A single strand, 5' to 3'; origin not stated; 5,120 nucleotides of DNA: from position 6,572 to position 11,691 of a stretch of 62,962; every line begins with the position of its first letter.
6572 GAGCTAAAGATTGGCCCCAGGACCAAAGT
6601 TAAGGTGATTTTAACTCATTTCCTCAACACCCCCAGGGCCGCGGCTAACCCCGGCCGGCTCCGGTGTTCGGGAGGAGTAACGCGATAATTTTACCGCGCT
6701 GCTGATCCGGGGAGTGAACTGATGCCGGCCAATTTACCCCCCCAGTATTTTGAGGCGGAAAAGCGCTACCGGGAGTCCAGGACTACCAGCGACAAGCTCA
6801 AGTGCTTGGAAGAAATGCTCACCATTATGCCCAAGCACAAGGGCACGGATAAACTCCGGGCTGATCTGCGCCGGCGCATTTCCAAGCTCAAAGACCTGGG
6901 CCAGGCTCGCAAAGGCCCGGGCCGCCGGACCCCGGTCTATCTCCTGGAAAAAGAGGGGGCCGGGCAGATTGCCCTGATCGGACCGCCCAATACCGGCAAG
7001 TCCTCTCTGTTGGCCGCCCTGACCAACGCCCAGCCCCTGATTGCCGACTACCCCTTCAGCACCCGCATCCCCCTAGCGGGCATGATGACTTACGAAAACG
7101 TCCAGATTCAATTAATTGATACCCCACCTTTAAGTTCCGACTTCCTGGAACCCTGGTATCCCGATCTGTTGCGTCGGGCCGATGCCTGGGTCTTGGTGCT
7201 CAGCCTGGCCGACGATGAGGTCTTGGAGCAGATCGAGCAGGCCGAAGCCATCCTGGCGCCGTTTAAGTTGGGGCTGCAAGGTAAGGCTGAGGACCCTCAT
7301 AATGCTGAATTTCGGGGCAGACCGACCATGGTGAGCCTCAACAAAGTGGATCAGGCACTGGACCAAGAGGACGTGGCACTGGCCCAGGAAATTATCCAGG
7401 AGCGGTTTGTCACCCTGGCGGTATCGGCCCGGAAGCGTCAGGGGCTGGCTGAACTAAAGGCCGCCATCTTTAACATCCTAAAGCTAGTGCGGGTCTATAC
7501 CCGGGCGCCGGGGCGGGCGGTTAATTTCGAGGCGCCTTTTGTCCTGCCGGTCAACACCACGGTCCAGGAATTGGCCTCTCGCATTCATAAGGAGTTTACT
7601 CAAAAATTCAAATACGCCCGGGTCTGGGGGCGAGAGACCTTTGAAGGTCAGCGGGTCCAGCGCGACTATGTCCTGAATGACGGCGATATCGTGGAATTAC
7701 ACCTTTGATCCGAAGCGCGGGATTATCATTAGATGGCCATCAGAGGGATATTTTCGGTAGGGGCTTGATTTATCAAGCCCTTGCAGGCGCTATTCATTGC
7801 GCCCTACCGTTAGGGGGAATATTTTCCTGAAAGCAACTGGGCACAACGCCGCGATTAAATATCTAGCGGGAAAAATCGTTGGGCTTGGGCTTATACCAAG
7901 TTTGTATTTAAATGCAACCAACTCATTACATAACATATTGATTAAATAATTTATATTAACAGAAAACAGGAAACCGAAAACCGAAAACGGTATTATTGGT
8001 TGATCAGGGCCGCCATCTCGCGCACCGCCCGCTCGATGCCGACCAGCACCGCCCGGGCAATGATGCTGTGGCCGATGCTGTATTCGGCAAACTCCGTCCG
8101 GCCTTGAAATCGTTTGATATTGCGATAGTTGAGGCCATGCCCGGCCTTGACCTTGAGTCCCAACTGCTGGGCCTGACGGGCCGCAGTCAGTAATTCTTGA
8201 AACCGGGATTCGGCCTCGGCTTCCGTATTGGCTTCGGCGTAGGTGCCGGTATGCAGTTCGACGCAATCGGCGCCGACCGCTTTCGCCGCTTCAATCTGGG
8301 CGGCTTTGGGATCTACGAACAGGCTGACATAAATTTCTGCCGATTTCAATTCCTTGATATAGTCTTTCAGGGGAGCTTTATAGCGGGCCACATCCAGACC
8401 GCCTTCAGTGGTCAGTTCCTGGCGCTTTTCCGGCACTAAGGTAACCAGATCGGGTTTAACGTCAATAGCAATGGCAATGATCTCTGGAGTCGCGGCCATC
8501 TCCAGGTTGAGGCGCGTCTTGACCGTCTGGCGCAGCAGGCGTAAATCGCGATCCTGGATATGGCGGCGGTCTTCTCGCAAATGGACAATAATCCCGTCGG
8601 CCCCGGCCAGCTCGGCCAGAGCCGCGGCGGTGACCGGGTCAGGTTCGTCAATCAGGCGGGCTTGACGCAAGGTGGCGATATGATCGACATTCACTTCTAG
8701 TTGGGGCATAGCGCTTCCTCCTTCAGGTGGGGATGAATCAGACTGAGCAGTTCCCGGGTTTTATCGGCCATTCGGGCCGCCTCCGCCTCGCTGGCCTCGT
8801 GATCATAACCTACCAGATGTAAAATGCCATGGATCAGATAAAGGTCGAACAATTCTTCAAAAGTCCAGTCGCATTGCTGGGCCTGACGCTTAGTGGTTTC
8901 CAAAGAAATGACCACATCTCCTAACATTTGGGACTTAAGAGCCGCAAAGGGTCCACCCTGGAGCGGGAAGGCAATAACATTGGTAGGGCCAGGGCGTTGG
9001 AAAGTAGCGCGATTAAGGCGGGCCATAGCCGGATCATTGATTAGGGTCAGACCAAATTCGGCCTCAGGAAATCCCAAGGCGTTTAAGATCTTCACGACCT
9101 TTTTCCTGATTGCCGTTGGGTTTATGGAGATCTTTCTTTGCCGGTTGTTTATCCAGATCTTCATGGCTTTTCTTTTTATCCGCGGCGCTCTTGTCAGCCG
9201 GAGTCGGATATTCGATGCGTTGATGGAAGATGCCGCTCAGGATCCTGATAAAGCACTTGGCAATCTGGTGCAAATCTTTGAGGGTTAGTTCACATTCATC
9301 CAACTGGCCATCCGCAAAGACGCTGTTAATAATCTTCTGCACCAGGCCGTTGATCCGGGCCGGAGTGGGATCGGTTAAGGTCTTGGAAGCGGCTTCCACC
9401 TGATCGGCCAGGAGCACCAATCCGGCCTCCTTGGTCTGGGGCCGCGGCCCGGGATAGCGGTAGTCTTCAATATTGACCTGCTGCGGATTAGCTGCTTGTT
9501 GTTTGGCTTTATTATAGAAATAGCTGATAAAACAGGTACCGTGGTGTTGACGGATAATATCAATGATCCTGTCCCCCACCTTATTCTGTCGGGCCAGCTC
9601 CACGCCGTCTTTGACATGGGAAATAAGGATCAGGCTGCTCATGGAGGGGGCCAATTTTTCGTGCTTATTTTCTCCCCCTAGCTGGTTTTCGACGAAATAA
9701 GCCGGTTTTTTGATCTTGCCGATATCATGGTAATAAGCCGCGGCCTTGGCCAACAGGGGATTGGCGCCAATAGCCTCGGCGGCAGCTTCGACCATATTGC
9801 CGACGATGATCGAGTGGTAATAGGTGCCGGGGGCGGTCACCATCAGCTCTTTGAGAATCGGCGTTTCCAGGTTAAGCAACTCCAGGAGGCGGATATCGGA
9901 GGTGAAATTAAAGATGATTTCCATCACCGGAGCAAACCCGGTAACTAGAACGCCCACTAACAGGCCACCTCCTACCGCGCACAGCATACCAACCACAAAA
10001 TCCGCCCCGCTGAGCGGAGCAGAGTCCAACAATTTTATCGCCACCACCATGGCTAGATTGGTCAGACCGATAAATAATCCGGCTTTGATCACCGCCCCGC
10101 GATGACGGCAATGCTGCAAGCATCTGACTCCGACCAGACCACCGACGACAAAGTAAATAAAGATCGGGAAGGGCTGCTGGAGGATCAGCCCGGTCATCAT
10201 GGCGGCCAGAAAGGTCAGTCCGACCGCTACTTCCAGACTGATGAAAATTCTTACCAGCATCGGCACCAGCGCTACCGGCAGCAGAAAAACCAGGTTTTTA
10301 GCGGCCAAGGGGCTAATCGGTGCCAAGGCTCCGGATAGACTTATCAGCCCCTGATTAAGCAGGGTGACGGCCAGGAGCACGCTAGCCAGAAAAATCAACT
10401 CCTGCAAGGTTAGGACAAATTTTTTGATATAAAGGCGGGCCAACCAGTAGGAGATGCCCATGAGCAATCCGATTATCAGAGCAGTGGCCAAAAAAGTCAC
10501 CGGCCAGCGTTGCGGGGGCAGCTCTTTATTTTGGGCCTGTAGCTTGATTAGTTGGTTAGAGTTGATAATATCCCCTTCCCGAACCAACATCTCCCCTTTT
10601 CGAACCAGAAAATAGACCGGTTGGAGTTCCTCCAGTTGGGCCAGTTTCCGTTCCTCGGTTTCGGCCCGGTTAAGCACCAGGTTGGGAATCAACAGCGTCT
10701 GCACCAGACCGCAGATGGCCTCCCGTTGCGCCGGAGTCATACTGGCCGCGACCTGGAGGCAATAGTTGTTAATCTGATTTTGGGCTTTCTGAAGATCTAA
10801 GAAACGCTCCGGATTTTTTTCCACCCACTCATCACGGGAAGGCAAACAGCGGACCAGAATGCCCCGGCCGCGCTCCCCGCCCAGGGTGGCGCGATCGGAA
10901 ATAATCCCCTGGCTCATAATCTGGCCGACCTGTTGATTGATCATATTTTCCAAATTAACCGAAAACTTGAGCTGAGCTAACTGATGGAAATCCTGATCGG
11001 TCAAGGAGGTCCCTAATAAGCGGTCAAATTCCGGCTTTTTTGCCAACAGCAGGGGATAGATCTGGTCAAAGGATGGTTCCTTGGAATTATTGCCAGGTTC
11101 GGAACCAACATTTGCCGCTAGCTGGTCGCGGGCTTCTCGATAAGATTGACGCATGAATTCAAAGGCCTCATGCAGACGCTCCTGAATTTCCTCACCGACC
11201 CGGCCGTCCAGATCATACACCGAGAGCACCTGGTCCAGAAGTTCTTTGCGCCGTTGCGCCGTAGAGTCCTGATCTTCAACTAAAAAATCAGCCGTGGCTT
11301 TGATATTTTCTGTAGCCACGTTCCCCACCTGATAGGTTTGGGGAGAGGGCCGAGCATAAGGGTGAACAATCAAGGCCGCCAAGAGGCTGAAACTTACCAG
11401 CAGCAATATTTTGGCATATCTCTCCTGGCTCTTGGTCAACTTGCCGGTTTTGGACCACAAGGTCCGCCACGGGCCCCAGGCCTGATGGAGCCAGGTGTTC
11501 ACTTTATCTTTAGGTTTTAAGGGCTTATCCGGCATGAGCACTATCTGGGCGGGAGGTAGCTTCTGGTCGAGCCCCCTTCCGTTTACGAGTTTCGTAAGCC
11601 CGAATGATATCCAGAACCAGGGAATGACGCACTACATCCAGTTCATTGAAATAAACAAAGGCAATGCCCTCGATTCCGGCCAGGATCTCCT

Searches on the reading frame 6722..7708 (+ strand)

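Call 23: search_protein_families(library=pfam, proteins=[window:6722-7708:+], max_evalue=0.00001)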
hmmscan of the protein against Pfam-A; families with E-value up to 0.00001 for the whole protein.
window:6722-7708:+ (328 aa): 3 families
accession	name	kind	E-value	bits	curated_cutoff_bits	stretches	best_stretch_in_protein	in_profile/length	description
PF01926.29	MMR_HSR1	-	8.6e-16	58.5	21.9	1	82-177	1-99/113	50S ribosome-binding GTPase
PF02824.27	TGS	-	2e-15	57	22.2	1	256-326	1-58/60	TGS domain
PF02421.24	FeoB_N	-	6.5e-10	39.2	27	1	82-135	2-55/156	Ferrous iron transport protein B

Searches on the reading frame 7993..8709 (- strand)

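Call 23: search_protein_families(library=pfam, proteins=[window:7993-8709:-], max_evalue=0.00001)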
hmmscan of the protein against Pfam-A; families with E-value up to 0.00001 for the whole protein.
window:7993-8709:- (238 aa): 1 family
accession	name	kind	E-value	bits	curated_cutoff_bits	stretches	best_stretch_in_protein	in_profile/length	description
PF03740.19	PdxJ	-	3.8e-100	334.3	24.5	1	3-236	1-234/234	Pyridoxal phosphate biosynthesis protein PdxJ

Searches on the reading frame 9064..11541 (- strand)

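Call 23: search_protein_families(library=pfam, proteins=[window:9064-11541:-], max_evalue=0.00001)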
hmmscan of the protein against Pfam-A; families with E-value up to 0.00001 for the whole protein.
window:9064-11541:- (825 aa): 3 families
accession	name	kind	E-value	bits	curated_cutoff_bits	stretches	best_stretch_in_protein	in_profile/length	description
PF07697.16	7TMR-HDED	-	1.4e-44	153.2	27.6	1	71-336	1-219/224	7TM-HD extracellular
PF07698.17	7TM-7TMR_HD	-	4.3e-31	108.8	29.4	1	349-548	3-190/190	7TM receptor with intracellular HD hydrolase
PF01966.28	HD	-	1.1e-17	64.8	22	1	573-717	1-115/116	HD domain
